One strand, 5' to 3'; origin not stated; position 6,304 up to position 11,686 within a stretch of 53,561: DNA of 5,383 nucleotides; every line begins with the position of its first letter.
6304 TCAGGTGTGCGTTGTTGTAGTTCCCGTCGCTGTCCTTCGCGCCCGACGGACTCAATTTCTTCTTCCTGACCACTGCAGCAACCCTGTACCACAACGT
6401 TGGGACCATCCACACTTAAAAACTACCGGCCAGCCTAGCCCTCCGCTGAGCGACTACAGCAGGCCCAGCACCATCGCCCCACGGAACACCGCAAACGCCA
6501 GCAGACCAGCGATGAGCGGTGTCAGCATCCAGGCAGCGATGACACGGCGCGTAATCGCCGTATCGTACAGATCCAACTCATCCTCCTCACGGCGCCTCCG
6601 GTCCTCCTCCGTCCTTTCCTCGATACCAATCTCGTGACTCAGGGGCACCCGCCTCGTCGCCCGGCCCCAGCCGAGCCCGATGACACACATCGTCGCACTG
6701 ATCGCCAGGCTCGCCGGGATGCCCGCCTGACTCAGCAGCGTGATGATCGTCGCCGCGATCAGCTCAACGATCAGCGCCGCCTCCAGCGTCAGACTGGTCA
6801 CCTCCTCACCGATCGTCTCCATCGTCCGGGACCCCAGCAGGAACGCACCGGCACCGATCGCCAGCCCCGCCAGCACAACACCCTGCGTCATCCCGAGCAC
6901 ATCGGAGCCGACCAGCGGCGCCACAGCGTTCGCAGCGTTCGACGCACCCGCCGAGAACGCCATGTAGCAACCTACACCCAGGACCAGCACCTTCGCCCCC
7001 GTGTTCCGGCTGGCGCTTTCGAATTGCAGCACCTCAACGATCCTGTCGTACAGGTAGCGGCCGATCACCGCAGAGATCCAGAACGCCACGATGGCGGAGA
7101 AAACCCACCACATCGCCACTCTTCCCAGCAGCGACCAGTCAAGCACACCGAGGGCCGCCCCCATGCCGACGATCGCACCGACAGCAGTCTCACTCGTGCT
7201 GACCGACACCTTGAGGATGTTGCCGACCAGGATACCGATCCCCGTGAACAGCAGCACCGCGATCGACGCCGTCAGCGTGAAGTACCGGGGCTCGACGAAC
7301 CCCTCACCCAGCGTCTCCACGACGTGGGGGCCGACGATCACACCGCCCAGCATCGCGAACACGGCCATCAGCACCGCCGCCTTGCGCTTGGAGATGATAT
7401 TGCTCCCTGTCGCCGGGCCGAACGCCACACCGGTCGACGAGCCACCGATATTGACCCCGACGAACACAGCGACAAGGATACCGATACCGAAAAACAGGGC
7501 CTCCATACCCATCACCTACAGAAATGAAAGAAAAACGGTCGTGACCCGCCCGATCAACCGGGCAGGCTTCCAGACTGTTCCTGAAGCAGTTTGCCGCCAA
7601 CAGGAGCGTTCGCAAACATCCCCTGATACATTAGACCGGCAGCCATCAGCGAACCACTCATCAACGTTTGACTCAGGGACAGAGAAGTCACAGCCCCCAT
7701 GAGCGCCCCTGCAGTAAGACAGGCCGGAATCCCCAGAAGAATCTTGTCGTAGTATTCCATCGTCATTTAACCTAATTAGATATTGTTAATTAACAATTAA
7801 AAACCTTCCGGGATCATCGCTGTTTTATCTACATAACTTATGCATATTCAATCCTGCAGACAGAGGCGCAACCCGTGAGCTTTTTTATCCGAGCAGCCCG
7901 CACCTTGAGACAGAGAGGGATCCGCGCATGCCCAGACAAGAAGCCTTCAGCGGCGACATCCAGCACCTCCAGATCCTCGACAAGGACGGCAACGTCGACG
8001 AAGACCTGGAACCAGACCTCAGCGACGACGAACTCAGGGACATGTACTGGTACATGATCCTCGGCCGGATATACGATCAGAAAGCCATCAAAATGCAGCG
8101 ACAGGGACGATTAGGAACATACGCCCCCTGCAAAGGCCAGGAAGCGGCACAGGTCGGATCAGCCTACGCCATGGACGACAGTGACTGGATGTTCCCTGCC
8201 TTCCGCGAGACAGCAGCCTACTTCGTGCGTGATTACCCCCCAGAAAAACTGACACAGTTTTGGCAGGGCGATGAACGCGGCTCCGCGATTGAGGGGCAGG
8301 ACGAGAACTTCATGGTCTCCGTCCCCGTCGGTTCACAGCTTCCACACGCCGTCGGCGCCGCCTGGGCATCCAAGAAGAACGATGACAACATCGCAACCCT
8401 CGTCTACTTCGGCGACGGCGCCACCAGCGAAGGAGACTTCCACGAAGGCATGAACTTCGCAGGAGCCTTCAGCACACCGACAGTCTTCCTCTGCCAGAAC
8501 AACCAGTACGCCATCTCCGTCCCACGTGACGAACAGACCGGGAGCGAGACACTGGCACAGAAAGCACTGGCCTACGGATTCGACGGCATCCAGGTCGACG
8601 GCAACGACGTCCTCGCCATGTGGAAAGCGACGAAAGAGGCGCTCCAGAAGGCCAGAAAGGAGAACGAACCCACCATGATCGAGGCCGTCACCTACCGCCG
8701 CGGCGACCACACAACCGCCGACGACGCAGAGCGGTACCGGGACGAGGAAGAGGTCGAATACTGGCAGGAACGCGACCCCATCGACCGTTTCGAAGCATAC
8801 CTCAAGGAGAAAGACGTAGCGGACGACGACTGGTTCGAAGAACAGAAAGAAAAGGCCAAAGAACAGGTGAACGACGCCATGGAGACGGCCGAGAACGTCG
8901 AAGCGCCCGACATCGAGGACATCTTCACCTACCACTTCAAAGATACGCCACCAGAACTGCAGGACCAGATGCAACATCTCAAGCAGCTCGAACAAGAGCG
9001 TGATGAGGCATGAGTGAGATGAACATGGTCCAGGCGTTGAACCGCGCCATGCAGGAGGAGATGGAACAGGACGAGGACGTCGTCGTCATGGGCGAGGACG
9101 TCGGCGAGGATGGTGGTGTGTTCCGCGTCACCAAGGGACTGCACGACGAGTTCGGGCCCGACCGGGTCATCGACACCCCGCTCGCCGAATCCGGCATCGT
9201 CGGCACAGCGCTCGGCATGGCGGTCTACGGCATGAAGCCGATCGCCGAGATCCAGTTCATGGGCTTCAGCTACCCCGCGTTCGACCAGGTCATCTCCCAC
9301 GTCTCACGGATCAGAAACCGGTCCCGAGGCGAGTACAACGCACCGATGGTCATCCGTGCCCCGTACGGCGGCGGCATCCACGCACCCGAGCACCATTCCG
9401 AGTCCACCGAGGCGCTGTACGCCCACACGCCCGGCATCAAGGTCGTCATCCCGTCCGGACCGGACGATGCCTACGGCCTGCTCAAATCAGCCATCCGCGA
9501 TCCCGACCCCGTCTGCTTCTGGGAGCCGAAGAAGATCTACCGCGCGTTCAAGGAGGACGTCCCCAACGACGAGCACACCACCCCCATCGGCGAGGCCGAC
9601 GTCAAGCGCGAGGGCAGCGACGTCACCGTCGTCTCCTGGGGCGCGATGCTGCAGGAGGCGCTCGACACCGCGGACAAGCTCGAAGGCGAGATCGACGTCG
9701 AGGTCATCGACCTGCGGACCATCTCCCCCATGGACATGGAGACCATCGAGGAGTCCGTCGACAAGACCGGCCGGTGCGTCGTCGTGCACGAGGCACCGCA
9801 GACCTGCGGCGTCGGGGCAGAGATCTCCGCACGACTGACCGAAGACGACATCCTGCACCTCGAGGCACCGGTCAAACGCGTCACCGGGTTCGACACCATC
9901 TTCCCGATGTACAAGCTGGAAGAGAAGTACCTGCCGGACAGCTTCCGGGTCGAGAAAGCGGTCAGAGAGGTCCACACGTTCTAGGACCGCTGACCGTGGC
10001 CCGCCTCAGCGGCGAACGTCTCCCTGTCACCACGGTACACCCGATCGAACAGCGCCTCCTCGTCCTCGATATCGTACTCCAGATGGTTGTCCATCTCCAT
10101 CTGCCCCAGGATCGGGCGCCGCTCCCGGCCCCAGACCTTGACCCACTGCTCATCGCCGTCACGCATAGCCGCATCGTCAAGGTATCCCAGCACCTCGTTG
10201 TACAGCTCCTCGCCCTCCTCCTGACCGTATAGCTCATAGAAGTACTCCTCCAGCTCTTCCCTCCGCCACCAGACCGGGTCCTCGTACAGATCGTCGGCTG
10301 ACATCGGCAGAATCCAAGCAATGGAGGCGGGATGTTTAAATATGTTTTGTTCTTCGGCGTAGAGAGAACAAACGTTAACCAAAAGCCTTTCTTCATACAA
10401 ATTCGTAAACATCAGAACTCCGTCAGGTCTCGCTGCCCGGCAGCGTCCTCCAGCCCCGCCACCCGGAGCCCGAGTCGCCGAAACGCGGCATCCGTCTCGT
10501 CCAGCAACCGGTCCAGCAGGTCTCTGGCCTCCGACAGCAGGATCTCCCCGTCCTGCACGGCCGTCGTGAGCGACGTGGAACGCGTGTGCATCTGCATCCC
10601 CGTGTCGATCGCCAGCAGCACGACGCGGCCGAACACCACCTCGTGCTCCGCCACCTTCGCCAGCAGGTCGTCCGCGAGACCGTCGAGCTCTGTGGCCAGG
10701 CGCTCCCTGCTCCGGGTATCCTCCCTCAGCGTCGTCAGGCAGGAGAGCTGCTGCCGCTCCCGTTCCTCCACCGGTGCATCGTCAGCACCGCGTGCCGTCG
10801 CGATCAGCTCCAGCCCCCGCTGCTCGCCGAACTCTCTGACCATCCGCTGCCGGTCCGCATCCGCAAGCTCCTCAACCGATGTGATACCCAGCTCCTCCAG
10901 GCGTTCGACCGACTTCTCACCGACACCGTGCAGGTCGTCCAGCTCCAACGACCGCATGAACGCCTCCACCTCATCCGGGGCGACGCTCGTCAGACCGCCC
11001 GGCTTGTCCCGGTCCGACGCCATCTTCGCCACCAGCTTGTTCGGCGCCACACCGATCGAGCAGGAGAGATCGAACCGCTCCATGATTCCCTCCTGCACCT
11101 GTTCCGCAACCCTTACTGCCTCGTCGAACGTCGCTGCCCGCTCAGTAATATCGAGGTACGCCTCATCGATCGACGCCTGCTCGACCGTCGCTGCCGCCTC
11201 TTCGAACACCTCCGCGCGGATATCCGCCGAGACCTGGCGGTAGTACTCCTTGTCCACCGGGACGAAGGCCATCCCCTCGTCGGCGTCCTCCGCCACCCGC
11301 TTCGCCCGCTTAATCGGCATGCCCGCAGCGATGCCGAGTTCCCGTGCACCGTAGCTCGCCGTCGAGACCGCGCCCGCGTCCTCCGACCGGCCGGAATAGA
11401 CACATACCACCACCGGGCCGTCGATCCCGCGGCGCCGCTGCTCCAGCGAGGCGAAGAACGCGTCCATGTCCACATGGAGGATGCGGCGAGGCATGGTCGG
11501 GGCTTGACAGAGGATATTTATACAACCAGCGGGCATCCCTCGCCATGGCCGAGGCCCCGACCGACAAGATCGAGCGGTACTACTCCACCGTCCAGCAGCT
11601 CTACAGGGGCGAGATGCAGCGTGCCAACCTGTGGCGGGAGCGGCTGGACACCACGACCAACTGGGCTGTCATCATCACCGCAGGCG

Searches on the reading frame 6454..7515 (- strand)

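Call 37: search_protein_families(library=pfam, max_evalue=0.00001, proteins=[window:6454-7515:-])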
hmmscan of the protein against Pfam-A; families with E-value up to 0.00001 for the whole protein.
window:6454-7515:- (353 aa): 1 family
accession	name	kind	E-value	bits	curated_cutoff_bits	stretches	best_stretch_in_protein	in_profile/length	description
PF01384.25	PHO4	-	2.2e-48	165.5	33.7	1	23-340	1-350/350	Phosphate transporter family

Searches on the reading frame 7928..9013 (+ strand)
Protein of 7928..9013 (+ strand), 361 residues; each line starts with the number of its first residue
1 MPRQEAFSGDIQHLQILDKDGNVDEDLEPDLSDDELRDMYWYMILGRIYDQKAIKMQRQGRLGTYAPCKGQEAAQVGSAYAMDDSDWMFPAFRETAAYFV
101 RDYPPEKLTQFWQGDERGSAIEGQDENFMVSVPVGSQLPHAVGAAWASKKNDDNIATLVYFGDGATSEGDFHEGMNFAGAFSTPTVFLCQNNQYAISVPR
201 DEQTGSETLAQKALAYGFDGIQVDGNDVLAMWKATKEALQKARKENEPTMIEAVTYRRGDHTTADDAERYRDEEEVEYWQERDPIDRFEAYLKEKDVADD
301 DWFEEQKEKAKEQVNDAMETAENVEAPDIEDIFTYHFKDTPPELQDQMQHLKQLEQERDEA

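Call 37: search_protein_families(library=pfam, max_evalue=0.00001, proteins=[window:7928-9013:+])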
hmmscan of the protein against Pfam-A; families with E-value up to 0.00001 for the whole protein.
window:7928-9013:+ (361 aa): 1 family
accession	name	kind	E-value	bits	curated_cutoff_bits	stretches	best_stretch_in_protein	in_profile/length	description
PF00676.26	E1_dh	-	1.9e-85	286.9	22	1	43-329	4-299/300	Dehydrogenase E1 component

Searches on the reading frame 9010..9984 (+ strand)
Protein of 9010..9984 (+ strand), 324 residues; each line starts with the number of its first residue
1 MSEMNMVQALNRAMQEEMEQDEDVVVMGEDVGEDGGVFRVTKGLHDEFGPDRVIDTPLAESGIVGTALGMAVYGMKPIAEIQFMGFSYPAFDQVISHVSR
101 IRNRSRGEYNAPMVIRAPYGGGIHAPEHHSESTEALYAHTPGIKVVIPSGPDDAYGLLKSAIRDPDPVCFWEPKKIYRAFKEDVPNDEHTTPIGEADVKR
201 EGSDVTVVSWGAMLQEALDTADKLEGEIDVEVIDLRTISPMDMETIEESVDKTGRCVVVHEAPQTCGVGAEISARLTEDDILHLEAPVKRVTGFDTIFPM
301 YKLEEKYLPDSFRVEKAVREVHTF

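Call 37: search_protein_families(library=pfam, max_evalue=0.00001, proteins=[window:9010-9984:+])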
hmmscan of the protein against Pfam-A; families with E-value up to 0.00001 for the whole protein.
window:9010-9984:+ (324 aa): 2 families
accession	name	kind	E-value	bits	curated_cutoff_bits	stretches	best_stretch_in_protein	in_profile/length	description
PF02779.29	Transket_pyr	-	1.8e-48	164.9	27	1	3-178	2-173/174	Transketolase, pyrimidine binding domain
PF02780.25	Transketolase_C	-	2.4e-39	134.5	25.9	1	194-311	1-121/124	Transketolase, C-terminal domain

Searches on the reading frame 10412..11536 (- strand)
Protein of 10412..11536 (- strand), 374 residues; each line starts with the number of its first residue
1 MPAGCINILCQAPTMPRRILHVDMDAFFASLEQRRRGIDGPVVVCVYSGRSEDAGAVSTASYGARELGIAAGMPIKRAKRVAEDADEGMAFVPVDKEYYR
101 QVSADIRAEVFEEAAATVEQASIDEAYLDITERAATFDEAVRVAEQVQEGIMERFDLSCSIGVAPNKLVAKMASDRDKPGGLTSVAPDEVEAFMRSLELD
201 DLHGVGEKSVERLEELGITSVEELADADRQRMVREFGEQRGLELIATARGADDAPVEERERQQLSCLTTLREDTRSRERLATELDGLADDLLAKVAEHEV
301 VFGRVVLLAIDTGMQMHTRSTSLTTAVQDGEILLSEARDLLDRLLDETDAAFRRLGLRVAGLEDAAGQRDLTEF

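Call 38: search_protein_families(library=pfam, max_evalue=0.00001, proteins=[window:10412-11536:-])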
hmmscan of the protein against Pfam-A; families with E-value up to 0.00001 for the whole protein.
window:10412-11536:- (374 aa): 5 families
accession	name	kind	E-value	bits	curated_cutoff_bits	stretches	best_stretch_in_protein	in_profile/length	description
PF00817.25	IMS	-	1.5e-39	135.7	23.2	1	22-175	1-148/148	impB/mucB/samB family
PF11799.13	IMS_C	-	3e-14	53.8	20.7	1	261-371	1-109/109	impB/mucB/samB family C-terminal domain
PF21999.2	IMS_HHH_1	-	3.3e-07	31.1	27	1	200-252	1-53/53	DNA polymerase-iota, thumb domain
PF11798.14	IMS_HHH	-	1.5e-06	28.5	24.4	1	187-218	1-32/32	IMS family HHH motif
PF14520.12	HHH_5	-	4.7e-06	27.4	27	0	197-237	2-44/57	Helix-hairpin-helix domain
